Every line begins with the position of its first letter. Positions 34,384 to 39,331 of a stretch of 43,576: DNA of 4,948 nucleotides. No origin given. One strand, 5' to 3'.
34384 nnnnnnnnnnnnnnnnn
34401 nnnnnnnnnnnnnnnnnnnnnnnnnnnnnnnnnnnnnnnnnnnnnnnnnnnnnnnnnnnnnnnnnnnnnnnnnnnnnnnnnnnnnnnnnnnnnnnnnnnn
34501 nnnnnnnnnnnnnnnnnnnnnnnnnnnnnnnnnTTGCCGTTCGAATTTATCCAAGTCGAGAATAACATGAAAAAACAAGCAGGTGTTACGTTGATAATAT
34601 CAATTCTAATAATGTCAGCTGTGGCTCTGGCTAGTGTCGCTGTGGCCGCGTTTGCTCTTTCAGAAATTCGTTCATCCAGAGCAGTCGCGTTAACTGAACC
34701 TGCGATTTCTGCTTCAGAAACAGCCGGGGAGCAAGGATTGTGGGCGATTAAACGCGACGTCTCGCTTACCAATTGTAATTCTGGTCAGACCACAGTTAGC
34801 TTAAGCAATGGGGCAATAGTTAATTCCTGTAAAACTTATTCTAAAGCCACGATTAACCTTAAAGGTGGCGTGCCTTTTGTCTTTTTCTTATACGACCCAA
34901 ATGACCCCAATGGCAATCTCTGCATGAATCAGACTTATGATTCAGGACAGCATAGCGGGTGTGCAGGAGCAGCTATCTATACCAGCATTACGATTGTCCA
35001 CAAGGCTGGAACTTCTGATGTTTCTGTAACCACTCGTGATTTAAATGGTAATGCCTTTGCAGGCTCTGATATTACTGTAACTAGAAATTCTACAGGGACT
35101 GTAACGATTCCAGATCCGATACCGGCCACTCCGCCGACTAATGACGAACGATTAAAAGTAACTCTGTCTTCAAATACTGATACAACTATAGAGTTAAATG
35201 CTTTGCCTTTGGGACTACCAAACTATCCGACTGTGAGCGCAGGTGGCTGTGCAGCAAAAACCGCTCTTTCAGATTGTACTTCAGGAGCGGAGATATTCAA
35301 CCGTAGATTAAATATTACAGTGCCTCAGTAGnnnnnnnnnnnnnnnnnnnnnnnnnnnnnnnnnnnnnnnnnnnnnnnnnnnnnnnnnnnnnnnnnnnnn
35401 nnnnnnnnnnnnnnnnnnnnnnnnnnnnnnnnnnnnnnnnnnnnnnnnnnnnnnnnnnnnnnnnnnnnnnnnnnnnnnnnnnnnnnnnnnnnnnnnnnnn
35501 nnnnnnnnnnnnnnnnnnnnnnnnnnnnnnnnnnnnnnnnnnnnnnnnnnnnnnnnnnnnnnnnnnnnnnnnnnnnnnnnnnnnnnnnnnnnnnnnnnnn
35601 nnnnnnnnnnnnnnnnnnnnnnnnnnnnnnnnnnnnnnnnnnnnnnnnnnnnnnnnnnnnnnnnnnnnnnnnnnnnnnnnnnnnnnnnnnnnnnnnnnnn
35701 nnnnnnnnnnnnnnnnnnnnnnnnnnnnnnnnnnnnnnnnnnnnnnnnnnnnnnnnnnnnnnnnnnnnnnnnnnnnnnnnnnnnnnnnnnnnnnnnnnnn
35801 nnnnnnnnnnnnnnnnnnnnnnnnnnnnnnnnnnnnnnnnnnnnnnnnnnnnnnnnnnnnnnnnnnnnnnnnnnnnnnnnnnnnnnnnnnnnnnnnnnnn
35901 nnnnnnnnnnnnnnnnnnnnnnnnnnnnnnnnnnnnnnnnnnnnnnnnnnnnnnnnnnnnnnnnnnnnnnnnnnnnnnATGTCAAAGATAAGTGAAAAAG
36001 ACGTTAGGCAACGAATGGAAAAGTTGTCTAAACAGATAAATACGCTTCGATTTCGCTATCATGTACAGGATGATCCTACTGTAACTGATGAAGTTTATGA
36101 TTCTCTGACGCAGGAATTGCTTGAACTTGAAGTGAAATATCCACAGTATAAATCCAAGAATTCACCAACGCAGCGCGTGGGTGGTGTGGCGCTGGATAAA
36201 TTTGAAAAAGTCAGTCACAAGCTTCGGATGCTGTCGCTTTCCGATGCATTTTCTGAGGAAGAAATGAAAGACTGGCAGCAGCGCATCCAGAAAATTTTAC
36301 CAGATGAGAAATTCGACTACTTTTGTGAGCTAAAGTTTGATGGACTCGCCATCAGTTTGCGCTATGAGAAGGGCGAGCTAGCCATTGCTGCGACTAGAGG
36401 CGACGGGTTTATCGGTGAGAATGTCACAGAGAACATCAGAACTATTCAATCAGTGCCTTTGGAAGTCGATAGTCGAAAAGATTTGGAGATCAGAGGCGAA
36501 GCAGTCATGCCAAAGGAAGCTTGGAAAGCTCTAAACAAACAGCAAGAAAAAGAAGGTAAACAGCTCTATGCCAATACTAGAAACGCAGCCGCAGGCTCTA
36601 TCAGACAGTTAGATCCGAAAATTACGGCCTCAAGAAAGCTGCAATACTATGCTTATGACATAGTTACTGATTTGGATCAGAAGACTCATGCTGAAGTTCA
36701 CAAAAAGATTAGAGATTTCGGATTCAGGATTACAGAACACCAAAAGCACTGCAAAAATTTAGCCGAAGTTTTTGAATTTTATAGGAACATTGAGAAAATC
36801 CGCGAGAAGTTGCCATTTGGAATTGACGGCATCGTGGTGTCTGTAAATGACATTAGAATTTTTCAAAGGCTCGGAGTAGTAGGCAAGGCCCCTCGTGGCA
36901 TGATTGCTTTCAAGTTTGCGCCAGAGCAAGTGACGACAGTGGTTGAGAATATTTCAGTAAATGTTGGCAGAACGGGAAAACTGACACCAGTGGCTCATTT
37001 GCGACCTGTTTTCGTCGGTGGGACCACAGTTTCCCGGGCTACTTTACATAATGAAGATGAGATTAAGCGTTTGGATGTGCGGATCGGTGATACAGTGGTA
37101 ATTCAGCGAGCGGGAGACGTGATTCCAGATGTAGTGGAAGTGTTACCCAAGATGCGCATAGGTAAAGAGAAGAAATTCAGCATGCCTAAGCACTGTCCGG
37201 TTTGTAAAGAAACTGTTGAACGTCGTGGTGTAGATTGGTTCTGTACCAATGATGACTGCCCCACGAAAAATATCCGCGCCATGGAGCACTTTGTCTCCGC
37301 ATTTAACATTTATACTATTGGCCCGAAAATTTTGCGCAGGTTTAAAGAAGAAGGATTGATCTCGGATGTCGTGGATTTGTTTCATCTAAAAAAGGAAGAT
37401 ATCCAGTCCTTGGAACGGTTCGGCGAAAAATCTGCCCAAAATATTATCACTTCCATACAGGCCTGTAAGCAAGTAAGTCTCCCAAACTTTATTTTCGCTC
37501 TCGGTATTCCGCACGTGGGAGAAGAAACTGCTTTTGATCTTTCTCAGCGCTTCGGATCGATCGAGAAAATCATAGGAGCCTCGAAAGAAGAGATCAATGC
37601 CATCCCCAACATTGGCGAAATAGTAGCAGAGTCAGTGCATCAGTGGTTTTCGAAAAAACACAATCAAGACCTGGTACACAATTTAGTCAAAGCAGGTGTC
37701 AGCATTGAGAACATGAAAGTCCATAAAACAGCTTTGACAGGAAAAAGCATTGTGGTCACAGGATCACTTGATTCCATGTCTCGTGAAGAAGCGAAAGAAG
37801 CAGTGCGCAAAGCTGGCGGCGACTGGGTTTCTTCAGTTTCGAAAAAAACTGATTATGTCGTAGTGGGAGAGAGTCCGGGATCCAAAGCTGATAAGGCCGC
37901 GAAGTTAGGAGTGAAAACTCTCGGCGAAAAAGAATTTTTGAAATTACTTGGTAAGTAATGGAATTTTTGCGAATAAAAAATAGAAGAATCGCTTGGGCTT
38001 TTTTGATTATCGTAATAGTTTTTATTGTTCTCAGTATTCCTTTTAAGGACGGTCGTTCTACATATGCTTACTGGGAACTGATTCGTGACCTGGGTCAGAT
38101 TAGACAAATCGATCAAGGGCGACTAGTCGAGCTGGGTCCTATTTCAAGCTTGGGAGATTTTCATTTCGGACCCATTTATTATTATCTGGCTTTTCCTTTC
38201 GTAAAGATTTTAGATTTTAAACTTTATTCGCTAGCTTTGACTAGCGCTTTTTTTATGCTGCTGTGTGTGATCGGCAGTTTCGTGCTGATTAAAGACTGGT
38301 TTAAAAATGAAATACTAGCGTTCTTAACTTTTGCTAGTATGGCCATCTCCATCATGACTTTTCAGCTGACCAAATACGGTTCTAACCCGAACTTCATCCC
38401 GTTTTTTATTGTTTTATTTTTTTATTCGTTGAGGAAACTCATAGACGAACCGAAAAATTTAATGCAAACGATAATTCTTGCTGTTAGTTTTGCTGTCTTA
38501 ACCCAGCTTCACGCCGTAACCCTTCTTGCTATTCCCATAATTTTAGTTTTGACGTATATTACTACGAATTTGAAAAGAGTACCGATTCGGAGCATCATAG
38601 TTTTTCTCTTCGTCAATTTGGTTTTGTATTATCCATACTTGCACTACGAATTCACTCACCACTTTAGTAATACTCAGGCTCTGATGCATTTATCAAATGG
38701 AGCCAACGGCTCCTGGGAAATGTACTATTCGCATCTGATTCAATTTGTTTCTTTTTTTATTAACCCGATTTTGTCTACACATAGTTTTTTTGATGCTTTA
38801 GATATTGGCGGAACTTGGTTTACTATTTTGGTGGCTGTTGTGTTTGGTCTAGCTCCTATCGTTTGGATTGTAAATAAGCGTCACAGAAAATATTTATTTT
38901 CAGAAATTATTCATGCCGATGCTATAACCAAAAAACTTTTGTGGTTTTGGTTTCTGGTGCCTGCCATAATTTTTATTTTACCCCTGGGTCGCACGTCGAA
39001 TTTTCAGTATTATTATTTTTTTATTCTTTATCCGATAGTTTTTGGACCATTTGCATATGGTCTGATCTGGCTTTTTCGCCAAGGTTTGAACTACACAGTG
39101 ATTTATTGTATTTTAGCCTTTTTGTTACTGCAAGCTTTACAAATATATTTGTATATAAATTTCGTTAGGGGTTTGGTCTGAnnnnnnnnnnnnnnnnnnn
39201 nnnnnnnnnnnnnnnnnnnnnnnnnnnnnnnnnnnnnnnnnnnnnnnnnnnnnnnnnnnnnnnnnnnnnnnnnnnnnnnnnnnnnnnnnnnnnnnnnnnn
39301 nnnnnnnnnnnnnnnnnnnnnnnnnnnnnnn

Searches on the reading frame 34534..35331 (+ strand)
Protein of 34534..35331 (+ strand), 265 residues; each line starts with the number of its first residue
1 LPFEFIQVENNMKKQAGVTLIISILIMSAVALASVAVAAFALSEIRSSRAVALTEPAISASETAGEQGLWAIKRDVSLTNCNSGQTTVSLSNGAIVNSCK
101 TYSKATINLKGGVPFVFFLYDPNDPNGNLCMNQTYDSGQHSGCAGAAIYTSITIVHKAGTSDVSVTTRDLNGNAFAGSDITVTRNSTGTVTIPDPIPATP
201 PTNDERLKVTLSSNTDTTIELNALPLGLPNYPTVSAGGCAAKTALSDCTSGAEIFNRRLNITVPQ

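Call 6: search_protein_families(library=pfam, proteins=[window:34534-35331:+], max_evalue=0.01)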
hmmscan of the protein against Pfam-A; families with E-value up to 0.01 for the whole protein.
window:34534-35331:+ (265 aa): 0 families

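Call 17: search_protein_families(library=ncbifam, proteins=[window:34534-35331:+], max_evalue=0.01)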
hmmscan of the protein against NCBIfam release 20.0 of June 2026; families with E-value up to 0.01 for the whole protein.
window:34534-35331:+ (265 aa): 0 families

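Call 65: search_solved_structures(query=window:34534-35331:+, max_evalue=10)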
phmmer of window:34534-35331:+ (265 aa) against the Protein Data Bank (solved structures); distinct sequences matched with E-value up to 10: 1.
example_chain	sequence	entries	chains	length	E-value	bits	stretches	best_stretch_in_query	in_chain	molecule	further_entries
6efi_A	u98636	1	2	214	3.3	10.1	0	151-202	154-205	KxYKxGKxW signal domain protein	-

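Call 68: find_homologous_proteins(query=window:34534-35331:+, max_evalue=0.001)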
Query window:34534-35331:+ (265 aa): 37 proteins with E <= 0.001 among 4221 candidates.
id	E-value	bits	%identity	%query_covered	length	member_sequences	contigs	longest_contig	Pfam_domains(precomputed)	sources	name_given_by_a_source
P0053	1.2e-158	544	100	96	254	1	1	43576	-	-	-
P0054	2.9e-91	323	58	96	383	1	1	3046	PF05635.18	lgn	-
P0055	8.0e-86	305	54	96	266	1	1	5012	-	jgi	jgi:hypothetical protein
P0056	1.3e-72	262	54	96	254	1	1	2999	-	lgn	-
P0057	2.0e-65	238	49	97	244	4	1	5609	-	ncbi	-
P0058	1.3e-64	236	44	98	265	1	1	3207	-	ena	-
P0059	4.9e-64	234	51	95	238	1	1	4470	-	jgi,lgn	jgi:Tfp pilus assembly protein PilX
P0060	1.4e-63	232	51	96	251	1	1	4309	-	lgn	-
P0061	1.5e-61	226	51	95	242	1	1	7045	-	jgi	jgi:Tfp pilus assembly protein PilX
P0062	6.1e-61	224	49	95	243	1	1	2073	-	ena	-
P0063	1.7e-60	222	48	98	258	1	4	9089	-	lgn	-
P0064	3.8e-60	221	46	98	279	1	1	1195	-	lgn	-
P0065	4.2e-60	221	46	98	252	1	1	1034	-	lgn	-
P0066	5.2e-59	217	48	96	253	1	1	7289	-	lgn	-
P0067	3.5e-57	211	45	95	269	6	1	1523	-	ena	-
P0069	1.7e-56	209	45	97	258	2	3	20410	-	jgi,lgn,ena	-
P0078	1.4e-48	183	41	98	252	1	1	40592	-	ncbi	-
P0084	7.9e-44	168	39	96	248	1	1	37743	-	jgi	-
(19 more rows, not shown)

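Call 71: find_encoding_contigs(protein=P0078, flank=8000, max_places=1)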
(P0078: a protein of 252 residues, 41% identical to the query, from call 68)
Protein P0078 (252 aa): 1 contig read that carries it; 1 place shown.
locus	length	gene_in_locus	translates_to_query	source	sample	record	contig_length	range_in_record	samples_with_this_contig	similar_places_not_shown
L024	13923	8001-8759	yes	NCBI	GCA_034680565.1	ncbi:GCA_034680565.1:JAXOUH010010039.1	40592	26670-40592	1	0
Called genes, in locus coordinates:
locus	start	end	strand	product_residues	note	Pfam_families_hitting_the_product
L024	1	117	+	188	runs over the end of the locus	-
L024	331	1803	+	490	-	-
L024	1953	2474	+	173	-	-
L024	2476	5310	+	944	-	PF00041:fn3 (faint), PF18998:Flg_new_2, PF13004:BACON (weak)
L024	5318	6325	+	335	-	PF16158:N_BRCA1_IG (weak), PF08481:GBS_Bsp-like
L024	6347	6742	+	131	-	-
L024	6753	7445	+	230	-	-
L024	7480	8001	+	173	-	-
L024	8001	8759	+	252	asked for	-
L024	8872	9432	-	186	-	PF01476:LysM, PF23473:LysM3_LYK4_5 (faint), PF01476:LysM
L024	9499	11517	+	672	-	PF22745:Nlig-Ia, PF01653:DNA_ligase_aden, PF03120:OB_DNA_ligase, PF03119:DNA_ligase_ZBD (weak), PF14520:HHH_5 (faint), PF12826:HHH_2, PF00533:BRCT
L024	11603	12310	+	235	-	PF00156:Pribosyltran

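Call 72: find_encoding_contigs(protein=P0084, flank=8000, max_places=1)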
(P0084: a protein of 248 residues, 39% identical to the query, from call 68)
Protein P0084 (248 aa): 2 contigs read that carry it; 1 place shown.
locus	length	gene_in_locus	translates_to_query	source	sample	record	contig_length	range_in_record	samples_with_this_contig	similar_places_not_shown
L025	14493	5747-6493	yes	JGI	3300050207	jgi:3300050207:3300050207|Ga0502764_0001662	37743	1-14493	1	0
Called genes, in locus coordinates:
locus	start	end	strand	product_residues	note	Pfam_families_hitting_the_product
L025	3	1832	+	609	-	?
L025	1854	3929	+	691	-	PF08481:GBS_Bsp-like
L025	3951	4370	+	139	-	-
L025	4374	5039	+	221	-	-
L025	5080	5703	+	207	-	PF07963:N_methyl (weak)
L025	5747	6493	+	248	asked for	-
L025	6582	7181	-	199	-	PF01476:LysM, PF23473:LysM3_LYK4_5 (faint), PF01476:LysM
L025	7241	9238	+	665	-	PF22745:Nlig-Ia, PF01653:DNA_ligase_aden, PF03120:OB_DNA_ligase, PF14520:HHH_5 (faint), PF12826:HHH_2, PF00533:BRCT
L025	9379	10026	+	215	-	PF00156:Pribosyltran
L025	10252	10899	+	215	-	PF02592:Vut_1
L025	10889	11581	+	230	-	PF01996:F420_ligase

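Call 73: find_encoding_contigs(protein=P0069, flank=8000, max_places=1)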
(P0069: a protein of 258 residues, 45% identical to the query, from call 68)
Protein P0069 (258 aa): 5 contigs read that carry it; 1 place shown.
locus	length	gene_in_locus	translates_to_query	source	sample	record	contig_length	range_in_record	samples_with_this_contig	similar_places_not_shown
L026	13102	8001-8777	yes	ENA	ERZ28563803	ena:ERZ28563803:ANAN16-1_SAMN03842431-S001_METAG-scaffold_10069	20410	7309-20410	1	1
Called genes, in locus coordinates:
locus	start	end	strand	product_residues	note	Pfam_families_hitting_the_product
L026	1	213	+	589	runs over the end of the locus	PF13476:AAA_23 (faint), PF05157:MshEN, PF00437:T2SSE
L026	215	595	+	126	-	PF00072:Response_reg (weak)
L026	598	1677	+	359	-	PF00437:T2SSE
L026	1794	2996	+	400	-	PF28597:T2SSF_N, PF00482:T2SSF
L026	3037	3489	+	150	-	PF07963:N_methyl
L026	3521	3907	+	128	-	-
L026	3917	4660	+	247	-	PF06750:A24_N_bact, PF01478:Peptidase_A24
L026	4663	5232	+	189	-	-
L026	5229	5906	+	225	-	-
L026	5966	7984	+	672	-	PF07963:N_methyl (weak), PF17957:Big_7, PF21722:Gly_rich_2 (weak)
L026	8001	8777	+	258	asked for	-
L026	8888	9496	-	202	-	PF23446:LysM1_NFP_LYK (faint), PF23457:LysM2_NFP (faint), PF01476:LysM, PF23473:LysM3_LYK4_5 (faint), PF01476:LysM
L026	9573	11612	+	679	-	PF22745:Nlig-Ia, PF01653:DNA_ligase_aden, PF03120:OB_DNA_ligase, PF14520:HHH_5 (faint), PF12826:HHH_2, PF00533:BRCT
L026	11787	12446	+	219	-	PF00156:Pribosyltran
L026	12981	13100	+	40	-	?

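Call 76: predict_structure(alignment_id=A3)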
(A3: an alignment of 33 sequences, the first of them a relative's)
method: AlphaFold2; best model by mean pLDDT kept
length: 254 residues; sequences in the alignment: 33
mean_pLDDT: 86.2   pTM: 0.68
mean pLDDT of the five models: 86.2, 86.1, 84.6, 83.8, 80.8
residues with pLDDT >= 90: 127; 70-90: 96; 50-70: 22; < 50: 9
segments of 3 or more residues with pLDDT < 50: 125-131
pLDDT, mean of each block of 10 residues (from residue 1): 73 94 94 86 89 92 87 87 89 94 94 73 47 73 97 94 92 97 76 86 97 91 91 78 84 77
secondary structure, 60 per line:
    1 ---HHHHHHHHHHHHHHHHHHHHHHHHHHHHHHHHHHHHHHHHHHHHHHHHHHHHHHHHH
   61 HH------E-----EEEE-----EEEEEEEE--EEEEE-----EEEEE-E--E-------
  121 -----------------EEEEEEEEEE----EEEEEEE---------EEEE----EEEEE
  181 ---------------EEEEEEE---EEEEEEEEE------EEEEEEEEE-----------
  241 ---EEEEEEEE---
elements in order: H4-62 E75-78 E84-91 E94-98 E104-108 E138-147 E152-158 E168-171 E176-180 E196-202 E206-214 E221-229 E244-251

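Call 78: fold_search(model_id=the predicted structure, library=pdb)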
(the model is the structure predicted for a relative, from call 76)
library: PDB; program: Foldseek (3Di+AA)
matches with E <= 10: 1331; with E <= 0.001: 0
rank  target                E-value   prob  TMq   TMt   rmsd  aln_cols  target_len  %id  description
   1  9i0y_0                3.8e-03  0.98  0.23  0.45   9.7       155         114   13  Recombinant Ena2A fibers (released 2025-03-12)
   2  3afg_B                4.2e-03  1.00  0.29  0.15   4.6       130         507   12  Crystal structure of ProN-Tk-SP from Thermococcus kodakaraensis (released 2010-08-04)
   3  9i0y_a                4.2e-03  0.98  0.23  0.45   9.2       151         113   13  Recombinant Ena2A fibers (released 2025-03-12)
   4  9ues_B                4.7e-03  1.00  0.27  0.18   5.1       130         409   12  Crystal structure of an inactive TKSP mutant in complex with the TKS propeptide (released 2026-02-18)
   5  6sgf_A                5.9e-03  0.92  0.20  0.35  14.1       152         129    7  Molecular insight into a new low affinity xylan binding module CBM86, from the xylanolytic gut symbiont Roseburia inte (released 2019-11-20)
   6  8iq9_B                7.0e-03  0.57  0.16  0.09  14.4       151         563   10  Crystal structure of trimeric K2-2 TSP in complex with tetrasaccharide and octasaccharide (released 2024-02-21)
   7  3afg_A                8.3e-03  0.98  0.23  0.12   9.8       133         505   10  Crystal structure of ProN-Tk-SP from Thermococcus kodakaraensis (released 2010-08-04)
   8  6sgf_B                8.3e-03  0.90  0.20  0.34  14.6       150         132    6  Molecular insight into a new low affinity xylan binding module CBM86, from the xylanolytic gut symbiont Roseburia inte (released 2019-11-20)
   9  6j2z_A                8.8e-03  0.93  0.21  0.41   5.9       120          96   12  AtFKBP53 N-terminal Nucleoplasmin Domain (released 2019-12-04)
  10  6j2z_G                9.9e-03  0.96  0.21  0.44   5.6       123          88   10  AtFKBP53 N-terminal Nucleoplasmin Domain (released 2019-12-04)
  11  6j2z_J                1.0e-02  0.91  0.21  0.41   5.9       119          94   12  AtFKBP53 N-terminal Nucleoplasmin Domain (released 2019-12-04)
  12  1wky                  1.1e-02  0.84  0.23  0.15  10.8       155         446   15  Crystal structure of alkaline mannanase from Bacillus sp. strain JAMB-602: catalytic domain and its Carbohydrate Binding (released 2005-06-15)
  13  3d82_B                1.2e-02  0.92  0.17  0.37  13.4       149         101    6  Crystal structure of a cupin-2 domain containing protein (sfri_3543) from shewanella frigidimarina ncimb 400 at 2.05 A (released 2008-06-10)
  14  5m26_C                1.2e-02  0.90  0.20  0.29  10.8       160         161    6  Crystal structure of hydroquinone 1,2-dioxygenase from Sphingomonas sp. TTNP3 in complex with methylhydroquinone (released 2017-09-27)
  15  9eul                  1.2e-02  0.57  0.21  0.15  17.1       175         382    8  Cryo-EM structure of Staphylococcus aureus bacteriophage phi812 central spike protein - knob and petal domains (released 2025-04-09)
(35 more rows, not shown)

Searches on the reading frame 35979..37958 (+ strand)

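Call 6: search_protein_families(library=pfam, proteins=[window:35979-37958:+], max_evalue=0.01)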
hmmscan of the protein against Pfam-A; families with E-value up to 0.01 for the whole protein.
window:35979-37958:+ (659 aa): 11 families
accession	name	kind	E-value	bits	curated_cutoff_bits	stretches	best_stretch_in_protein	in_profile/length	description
PF01653.23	DNA_ligase_aden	-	2.9e-86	289.6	27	1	74-316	3-253/253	NAD-dependent DNA ligase adenylation domain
PF03120.22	DNA_ligase_OB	-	9.5e-35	118.8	32.9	1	319-395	1-77/79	NAD-dependent DNA ligase OB-fold domain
PF12826.13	HHH_2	-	6.7e-23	81.1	27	1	504-566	2-64/64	Helix-hairpin-helix motif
PF00533.33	BRCT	-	4e-14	53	21.3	1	585-656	5-77/78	BRCA1 C Terminus (BRCT) domain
PF14520.12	HHH_5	-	7e-13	49.3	27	2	506-553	3-51/57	Helix-hairpin-helix domain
PF22745.1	Nlig-Ia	-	1.8e-05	25.7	27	1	12-58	5-51/92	DNA ligase-like, N-terminal NAD+-binding domain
PF03119.21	DNA_ligase_ZBD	-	2e-05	24.8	25.8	1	405-428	1-26/27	NAD-dependent DNA ligase C4 zinc finger domain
PF12738.14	PTCB-BRCT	-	2.5e-05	24.6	22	1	594-647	5-58/63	twin BRCT domain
PF03118.21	RNA_pol_A_CTD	-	0.0034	17.5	23.8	0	461-493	33-65/67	Bacterial RNA polymerase, alpha chain C terminal domain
PF01367.25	5_3_exonuc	-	0.0042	18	40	0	509-565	22-76/97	5'-3' exonuclease, C-terminal SAM fold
PF00633.29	HHH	-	0.0046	17.2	24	0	527-555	1-29/30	Helix-hairpin-helix motif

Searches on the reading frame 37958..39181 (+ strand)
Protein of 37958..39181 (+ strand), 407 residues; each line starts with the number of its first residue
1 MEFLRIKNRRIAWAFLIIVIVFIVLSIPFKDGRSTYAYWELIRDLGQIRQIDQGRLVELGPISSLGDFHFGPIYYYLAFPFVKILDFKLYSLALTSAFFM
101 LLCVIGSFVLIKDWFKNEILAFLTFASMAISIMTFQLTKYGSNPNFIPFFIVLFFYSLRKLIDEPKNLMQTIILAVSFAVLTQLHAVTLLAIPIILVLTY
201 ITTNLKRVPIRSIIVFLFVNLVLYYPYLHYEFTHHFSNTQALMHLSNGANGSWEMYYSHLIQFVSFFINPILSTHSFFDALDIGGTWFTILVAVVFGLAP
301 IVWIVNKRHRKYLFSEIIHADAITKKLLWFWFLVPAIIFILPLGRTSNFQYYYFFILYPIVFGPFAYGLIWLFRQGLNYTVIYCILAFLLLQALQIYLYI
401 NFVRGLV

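Call 48: search_protein_families(library=pfam, proteins=[window:37958-39181:+], max_evalue=0.01)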
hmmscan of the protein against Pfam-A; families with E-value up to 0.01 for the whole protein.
window:37958-39181:+ (407 aa): 0 families
